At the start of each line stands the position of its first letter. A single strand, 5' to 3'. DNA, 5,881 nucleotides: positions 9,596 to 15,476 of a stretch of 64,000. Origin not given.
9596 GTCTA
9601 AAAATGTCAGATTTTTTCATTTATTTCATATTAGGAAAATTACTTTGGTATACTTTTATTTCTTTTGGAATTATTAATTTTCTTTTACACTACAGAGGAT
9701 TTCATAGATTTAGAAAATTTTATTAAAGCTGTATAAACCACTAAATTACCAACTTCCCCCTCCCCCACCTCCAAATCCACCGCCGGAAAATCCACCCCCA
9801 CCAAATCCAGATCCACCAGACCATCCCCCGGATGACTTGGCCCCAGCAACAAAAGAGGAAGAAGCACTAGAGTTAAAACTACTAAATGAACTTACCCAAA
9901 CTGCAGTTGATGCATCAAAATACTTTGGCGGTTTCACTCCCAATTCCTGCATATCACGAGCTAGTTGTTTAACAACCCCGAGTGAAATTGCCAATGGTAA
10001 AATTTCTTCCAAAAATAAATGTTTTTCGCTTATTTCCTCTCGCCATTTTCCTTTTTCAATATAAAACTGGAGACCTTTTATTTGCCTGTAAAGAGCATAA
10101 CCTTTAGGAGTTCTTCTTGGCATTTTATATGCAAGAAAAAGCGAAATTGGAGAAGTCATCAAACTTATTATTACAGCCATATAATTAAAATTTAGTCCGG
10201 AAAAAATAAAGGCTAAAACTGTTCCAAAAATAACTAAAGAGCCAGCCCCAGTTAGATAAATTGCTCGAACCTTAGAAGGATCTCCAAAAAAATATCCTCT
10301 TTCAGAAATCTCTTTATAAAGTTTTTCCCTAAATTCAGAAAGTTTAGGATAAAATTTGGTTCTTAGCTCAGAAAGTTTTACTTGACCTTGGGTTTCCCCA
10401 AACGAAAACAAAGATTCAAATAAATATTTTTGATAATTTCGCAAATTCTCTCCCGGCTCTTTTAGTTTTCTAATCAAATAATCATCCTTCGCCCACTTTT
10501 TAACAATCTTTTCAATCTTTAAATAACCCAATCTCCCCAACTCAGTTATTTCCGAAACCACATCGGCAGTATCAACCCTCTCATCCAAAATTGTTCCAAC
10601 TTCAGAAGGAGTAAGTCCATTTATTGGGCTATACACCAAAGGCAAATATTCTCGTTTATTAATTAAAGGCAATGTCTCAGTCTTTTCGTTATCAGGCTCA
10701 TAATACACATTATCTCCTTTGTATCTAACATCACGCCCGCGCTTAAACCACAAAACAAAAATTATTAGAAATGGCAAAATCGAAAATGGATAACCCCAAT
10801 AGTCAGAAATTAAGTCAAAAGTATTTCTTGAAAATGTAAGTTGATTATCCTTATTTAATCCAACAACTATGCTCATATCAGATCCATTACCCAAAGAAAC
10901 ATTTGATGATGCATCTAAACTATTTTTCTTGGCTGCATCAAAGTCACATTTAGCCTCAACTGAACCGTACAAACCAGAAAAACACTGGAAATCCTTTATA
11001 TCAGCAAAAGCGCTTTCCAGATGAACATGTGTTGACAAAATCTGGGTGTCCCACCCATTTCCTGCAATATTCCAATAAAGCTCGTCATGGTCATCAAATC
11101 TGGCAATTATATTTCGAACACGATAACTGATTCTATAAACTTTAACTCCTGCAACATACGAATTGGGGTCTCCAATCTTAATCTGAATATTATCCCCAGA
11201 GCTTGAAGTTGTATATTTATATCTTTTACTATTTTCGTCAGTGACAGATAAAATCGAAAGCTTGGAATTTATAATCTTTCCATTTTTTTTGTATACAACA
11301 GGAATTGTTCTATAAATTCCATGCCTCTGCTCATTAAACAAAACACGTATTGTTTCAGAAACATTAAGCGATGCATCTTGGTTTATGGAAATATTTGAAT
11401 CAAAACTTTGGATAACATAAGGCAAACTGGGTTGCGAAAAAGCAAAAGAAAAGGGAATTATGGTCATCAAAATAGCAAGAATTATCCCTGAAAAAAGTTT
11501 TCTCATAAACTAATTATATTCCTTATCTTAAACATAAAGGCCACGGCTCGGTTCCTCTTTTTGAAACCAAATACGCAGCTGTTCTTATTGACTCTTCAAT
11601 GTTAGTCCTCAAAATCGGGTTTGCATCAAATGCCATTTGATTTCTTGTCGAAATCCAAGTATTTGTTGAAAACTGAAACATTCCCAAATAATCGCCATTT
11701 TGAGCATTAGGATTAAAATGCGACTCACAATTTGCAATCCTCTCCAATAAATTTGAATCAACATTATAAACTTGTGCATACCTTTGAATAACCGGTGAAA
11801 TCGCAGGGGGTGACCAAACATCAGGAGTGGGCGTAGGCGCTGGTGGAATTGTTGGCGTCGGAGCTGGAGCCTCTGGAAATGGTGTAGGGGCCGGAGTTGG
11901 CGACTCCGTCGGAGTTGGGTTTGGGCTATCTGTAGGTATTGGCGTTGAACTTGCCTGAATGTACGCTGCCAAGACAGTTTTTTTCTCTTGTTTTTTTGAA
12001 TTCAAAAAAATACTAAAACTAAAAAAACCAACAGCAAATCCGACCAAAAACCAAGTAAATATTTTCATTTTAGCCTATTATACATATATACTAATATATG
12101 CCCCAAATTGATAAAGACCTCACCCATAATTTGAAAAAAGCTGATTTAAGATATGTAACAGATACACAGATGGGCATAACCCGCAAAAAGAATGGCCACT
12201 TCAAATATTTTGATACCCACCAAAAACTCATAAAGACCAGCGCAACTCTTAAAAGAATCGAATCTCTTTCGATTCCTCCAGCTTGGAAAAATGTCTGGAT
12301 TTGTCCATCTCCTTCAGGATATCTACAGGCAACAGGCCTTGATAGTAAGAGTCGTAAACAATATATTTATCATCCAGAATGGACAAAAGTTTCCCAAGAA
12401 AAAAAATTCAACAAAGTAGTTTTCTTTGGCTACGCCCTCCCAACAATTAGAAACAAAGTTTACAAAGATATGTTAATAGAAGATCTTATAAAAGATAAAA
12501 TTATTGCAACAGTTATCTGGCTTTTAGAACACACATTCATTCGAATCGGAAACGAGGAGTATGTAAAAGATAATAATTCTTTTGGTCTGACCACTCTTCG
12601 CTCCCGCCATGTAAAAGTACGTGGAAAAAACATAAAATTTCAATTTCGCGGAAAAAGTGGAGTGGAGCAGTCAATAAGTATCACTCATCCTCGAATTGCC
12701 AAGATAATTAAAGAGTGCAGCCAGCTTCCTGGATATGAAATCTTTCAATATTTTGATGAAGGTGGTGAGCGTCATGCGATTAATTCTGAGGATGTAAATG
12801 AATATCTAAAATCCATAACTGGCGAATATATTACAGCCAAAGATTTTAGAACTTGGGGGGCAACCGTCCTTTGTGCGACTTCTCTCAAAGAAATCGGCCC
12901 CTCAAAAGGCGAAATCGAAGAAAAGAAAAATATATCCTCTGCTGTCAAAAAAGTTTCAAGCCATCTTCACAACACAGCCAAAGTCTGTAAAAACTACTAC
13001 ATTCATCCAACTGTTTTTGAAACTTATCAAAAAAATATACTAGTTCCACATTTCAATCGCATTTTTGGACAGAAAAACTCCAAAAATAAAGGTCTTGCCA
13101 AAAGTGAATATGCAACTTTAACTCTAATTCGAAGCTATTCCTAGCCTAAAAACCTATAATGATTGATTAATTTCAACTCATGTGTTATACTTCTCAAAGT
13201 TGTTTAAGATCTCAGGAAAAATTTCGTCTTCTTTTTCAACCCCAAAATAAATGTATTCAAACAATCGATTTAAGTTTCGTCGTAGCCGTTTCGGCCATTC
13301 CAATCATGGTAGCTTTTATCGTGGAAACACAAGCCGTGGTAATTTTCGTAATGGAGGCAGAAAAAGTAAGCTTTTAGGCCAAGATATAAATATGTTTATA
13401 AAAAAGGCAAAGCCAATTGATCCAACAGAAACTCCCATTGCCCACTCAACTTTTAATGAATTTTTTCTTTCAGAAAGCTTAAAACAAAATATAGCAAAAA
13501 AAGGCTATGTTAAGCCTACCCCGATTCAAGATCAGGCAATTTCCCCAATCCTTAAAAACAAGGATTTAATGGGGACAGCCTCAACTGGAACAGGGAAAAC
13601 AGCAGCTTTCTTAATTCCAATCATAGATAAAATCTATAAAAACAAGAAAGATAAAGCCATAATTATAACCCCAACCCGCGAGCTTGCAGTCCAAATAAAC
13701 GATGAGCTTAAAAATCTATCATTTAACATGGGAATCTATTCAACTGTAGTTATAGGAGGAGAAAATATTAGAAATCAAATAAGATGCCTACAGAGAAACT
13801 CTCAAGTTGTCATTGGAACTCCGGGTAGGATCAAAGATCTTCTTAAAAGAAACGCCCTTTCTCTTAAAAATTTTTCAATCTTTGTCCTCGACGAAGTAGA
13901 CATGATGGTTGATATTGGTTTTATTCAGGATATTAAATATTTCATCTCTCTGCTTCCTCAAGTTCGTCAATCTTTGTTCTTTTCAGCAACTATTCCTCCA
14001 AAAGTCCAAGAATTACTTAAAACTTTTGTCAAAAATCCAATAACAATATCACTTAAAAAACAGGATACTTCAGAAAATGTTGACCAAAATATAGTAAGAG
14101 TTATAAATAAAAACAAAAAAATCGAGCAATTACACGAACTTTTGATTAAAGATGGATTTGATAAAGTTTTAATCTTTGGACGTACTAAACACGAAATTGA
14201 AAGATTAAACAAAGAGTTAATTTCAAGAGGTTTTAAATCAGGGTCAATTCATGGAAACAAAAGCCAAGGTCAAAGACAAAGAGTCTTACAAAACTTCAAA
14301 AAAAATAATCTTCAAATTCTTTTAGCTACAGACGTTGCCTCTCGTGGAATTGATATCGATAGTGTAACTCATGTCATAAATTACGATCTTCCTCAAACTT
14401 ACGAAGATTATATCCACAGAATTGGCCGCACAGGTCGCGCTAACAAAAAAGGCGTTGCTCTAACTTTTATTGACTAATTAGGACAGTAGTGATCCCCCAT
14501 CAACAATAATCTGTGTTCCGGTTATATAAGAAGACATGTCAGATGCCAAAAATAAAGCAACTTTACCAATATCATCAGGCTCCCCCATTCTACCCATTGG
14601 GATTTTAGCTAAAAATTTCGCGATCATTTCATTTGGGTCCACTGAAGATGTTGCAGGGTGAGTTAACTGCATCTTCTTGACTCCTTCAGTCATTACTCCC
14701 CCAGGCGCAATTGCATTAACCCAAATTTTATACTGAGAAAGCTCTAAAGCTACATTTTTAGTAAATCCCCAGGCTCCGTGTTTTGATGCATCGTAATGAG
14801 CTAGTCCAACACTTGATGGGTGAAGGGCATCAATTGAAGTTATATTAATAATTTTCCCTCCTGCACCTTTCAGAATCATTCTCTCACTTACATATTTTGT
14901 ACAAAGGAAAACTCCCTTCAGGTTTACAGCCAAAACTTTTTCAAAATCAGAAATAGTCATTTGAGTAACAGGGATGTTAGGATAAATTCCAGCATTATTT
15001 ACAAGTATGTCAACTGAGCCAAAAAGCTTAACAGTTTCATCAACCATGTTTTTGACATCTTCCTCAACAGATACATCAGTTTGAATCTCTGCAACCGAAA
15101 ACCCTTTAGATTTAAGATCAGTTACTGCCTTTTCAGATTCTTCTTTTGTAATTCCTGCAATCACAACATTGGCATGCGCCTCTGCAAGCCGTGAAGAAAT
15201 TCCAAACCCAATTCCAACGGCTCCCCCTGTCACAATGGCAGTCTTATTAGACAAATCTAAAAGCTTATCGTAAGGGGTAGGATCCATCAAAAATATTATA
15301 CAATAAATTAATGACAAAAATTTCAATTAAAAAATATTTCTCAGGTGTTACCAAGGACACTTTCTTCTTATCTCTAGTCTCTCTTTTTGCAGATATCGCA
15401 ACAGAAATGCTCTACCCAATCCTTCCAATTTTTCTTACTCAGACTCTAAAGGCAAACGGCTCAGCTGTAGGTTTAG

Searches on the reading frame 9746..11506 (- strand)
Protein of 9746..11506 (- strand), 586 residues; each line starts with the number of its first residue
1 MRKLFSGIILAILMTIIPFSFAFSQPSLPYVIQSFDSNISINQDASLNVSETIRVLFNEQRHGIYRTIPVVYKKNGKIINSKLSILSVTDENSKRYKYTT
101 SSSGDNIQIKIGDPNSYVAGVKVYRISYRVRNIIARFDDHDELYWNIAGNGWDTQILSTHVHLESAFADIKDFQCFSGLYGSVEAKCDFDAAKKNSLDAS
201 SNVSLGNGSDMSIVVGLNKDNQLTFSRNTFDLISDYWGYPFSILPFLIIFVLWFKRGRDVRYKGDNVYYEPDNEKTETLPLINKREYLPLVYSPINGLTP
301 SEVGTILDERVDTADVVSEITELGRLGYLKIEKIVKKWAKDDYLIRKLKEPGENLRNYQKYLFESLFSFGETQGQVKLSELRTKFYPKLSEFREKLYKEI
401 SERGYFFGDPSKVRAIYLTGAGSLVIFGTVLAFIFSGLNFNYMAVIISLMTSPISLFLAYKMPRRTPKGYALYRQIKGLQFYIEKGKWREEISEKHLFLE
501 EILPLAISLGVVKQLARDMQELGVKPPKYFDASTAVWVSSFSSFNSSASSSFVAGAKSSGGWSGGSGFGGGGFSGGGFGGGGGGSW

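Call 50: search_protein_families(library=pfam, proteins=[window:9746-11506:-], max_evalue=0.00001)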
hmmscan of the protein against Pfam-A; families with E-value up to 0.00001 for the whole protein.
window:9746-11506:- (586 aa): 2 families
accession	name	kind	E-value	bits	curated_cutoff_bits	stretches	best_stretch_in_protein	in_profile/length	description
PF09972.14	DUF2207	-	5.3e-27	95.5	24.4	1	32-164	2-123/172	Predicted membrane protein (DUF2207) N-terminal domain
PF20990.2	DUF2207_C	-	5.6e-26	92.2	33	1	292-519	4-247/247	Predicted membrane protein (DUF2207) C-terminal domain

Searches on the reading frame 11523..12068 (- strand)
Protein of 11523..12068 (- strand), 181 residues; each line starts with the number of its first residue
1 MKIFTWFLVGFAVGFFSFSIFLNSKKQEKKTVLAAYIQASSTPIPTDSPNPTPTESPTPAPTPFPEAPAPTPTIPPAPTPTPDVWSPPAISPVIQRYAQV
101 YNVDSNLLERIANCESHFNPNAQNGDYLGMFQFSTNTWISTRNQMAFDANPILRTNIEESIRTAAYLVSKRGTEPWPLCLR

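Call 68: search_protein_families(library=pfam, proteins=[window:11523-12068:-], max_evalue=0.00001)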
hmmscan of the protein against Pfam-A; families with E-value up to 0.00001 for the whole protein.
window:11523-12068:- (181 aa): 2 families
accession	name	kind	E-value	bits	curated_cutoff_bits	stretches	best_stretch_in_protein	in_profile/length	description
PF01464.25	SLT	-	3.3e-08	33.5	21.3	1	93-170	2-78/117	Transglycosylase SLT domain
PF06737.19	Transglycosylas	-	3.8e-07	31.1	27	1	106-179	5-77/77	Transglycosylase-like domain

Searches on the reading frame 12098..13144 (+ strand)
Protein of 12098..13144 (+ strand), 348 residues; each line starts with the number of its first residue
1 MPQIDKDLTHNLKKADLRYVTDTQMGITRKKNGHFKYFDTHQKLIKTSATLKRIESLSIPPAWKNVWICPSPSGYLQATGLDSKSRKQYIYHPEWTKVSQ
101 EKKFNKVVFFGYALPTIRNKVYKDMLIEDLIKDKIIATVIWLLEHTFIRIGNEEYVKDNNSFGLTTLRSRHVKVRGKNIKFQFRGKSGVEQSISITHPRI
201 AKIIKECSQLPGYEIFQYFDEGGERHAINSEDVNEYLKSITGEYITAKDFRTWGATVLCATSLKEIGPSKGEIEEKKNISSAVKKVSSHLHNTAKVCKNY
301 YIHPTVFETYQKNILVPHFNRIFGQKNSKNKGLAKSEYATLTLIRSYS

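Call 51: search_protein_families(library=pfam, proteins=[window:12098-13144:+], max_evalue=0.00001)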
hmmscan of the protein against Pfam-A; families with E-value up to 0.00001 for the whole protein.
window:12098-13144:+ (348 aa): 2 families
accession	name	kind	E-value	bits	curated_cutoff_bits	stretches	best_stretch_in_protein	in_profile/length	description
PF01028.25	Topoisom_I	-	1.9e-40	139.1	23.7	1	97-314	6-214/228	Eukaryotic DNA topoisomerase I, catalytic core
PF21338.2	Top1B_N_bact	-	2.1e-21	75.8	27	1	34-82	1-49/49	Bacterial DNA topoisomerase IB, N-terminal domain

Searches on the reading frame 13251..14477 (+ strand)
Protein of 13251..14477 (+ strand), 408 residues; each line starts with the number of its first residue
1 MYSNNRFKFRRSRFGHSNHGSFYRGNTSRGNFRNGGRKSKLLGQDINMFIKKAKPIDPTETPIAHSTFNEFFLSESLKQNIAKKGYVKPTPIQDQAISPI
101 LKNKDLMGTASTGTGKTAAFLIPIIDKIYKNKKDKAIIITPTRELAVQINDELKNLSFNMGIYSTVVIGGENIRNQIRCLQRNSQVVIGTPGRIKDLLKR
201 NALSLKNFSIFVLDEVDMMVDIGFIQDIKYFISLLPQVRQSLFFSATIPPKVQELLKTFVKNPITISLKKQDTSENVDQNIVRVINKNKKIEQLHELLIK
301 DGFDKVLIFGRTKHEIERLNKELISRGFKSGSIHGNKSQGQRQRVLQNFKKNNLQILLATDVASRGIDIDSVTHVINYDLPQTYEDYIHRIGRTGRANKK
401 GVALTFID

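Call 50: search_protein_families(library=pfam, proteins=[window:13251-14477:+], max_evalue=0.00001)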
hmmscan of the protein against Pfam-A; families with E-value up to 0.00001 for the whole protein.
window:13251-14477:+ (408 aa): 3 families
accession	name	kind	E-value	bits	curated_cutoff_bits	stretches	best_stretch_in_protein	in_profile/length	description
PF00270.35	DEAD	-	1.1e-46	159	26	1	90-254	1-166/167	DEAD/DEAH box helicase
PF00271.37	Helicase_C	-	1.6e-34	118.9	23.5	1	290-398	2-110/110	Helicase conserved C-terminal domain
PF04851.21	ResIII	-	4.5e-10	40.1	22.5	1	88-221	3-139/164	Type III restriction enzyme, res subunit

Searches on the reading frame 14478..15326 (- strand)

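Call 51: search_protein_families(library=pfam, proteins=[window:14478-15326:-], max_evalue=0.00001)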
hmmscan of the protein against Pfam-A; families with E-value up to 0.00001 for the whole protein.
window:14478-15326:- (282 aa): 4 families
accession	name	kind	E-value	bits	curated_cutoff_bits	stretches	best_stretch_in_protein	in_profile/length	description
PF13561.12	adh_short_C2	-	1.6e-59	201.8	27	1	36-278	2-234/236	Enoyl-(Acyl carrier protein) reductase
PF00106.31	adh_short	-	3.1e-53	180.6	26.6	1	28-219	1-190/195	short chain dehydrogenase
PF08659.16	KR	-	4.2e-13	50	22.6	1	29-143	2-120/180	KR domain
PF23441.1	SDR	-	1.7e-07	31.3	27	1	25-281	5-257/258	SDR-like rossmann domain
